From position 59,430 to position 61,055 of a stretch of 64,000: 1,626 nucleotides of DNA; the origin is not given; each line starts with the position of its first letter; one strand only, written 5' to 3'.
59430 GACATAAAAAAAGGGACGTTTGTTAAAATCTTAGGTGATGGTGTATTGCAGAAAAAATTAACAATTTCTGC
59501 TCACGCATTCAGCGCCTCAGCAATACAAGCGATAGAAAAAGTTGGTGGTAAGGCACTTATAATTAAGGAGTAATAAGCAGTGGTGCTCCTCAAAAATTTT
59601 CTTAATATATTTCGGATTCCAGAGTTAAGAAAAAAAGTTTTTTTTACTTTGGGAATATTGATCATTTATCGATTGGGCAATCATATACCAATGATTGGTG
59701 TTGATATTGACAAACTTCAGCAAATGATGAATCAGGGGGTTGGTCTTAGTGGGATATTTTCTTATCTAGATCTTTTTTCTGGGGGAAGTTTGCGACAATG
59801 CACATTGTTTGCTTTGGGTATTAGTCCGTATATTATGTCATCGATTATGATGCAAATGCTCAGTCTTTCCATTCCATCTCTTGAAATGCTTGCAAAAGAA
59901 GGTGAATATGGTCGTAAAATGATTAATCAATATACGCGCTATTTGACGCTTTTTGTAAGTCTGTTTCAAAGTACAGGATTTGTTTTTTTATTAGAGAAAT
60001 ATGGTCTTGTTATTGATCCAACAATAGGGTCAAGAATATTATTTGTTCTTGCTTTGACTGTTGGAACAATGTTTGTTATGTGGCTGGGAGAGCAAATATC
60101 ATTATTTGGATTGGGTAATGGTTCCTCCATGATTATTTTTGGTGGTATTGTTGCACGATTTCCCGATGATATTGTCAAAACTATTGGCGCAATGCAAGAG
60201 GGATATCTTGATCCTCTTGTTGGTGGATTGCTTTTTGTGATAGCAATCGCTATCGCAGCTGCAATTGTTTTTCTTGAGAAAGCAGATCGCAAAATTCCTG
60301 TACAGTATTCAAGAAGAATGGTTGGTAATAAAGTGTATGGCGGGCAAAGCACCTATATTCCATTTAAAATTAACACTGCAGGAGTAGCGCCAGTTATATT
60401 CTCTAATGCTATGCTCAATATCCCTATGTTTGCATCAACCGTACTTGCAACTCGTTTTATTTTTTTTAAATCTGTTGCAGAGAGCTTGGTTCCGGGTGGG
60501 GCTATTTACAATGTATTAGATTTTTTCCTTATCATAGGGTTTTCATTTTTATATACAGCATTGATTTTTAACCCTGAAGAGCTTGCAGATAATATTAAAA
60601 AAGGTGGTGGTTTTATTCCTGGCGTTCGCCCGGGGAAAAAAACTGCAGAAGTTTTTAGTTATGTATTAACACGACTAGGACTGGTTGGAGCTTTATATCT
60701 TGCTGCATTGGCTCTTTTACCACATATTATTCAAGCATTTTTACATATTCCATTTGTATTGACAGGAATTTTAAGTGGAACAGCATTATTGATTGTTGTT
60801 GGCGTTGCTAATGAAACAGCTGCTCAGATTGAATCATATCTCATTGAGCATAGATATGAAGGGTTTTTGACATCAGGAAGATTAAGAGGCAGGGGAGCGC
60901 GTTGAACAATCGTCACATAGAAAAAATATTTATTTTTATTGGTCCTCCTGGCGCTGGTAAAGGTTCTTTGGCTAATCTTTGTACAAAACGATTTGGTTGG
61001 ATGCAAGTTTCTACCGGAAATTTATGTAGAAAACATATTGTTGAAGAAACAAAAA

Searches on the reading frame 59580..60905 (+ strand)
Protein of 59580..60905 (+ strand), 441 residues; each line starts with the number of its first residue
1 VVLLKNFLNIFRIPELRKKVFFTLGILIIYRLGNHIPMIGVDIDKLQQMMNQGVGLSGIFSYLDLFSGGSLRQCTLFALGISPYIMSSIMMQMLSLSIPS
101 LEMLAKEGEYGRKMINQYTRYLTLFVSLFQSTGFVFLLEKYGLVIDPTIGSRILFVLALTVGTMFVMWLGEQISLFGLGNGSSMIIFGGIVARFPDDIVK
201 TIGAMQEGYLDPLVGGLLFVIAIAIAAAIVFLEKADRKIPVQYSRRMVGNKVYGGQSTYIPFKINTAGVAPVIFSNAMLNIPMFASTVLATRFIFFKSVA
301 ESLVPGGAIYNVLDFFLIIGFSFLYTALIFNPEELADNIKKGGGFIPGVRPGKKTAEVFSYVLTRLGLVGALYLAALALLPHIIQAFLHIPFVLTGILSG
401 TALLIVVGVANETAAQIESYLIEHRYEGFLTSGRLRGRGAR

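Call 24: find_related_loci(query=window:59580-60905:+, collection=genome_contigs, flank=1000)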
Query window:59580-60905:+ (441 aa) in genome_contigs; peptide patterns used: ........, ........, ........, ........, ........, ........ (x = any residue, [..] = any of these).
600 stretches matched a pattern (row limit reached: there are more); 591 encode a relative of the query (tblastn E <= 1e-3); the best 80 are kept; 80 distinct loci.
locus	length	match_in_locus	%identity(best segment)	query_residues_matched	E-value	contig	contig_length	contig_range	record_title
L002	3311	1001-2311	67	1-441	0e+0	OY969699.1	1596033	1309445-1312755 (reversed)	MAG: uncultured bacterium isolate MFD09495.bin.c.10 genome assembly, chromosome: 1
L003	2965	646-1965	65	1-441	0e+0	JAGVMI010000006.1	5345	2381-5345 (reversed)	MAG: Candidatus Babeliales bacterium isolate SW_49 c_000000097159, whole genome shotgun sequence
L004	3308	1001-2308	66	1-437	0e+0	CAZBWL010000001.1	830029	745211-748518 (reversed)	MAG TPA_asm: uncultured Pseudomonadota bacterium isolate SRP242652_co2_172 genome assembly, contig: NODE_2_length_830029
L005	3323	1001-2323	64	1-441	0e+0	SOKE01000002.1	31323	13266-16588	MAG: Candidatus Dependentiae bacterium isolate E44_bin52 NODE_375_length_31323_cov_6.521332, whole genome shotgun sequen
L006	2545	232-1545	64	1-441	0e+0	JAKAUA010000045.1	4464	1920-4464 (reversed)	MAG: bacterium isolate YP3.bin125 NODE_26377_length_4464_cov_2.01245, whole genome shotgun sequence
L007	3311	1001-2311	65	1-441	0e+0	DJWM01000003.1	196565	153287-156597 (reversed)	MAG TPA_asm: Candidatus Dependentiae bacterium UBA6230 UBA6230_contig_13517, whole genome shotgun sequence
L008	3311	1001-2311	63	1-441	2e-180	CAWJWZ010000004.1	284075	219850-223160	MAG: uncultured bacterium isolate MFD09206.bin.2.1 genome assembly, contig: contig_6590, whole genome shotgun sequence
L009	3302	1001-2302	62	1-436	1e-172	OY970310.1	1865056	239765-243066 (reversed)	MAG: Candidatus Babeliales bacterium isolate MFD05512.bin.c.16 genome assembly, chromosome: 1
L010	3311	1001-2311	62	1-441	4e-172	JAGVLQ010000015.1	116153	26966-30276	MAG: Candidatus Babeliales bacterium isolate SW_22 c_000000077134, whole genome shotgun sequence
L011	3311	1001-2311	59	1-441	2e-168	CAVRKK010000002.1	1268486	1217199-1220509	MAG: uncultured bacterium isolate MFD05580.bin.1.97 genome assembly, contig: contig_40248, whole genome shotgun sequence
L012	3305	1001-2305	55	1-439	6e-157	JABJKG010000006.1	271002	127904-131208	MAG: bacterium isolate SI074_bin86 k141_738152, whole genome shotgun sequence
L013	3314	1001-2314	55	1-441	4e-152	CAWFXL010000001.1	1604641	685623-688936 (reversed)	MAG: uncultured bacterium isolate MFD06714.bin.2.5 genome assembly, contig: contig_10402, whole genome shotgun sequence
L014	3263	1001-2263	47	6-433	3e-121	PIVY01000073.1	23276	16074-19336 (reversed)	MAG: bacterium isolate Glo_17 GloG15_CONTIG2450, whole genome shotgun sequence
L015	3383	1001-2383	44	3-438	4e-118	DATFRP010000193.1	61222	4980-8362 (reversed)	MAG TPA_asm: Vicinamibacterales bacterium isolate SMAG_U9361 k141_2040588, whole genome shotgun sequence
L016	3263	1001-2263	47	6-433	6e-116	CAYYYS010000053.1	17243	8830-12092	MAG TPA_asm: uncultured Fibrobacteraceae bacterium isolate binchicken_co65_325 genome assembly, contig: NODE_13460_lengt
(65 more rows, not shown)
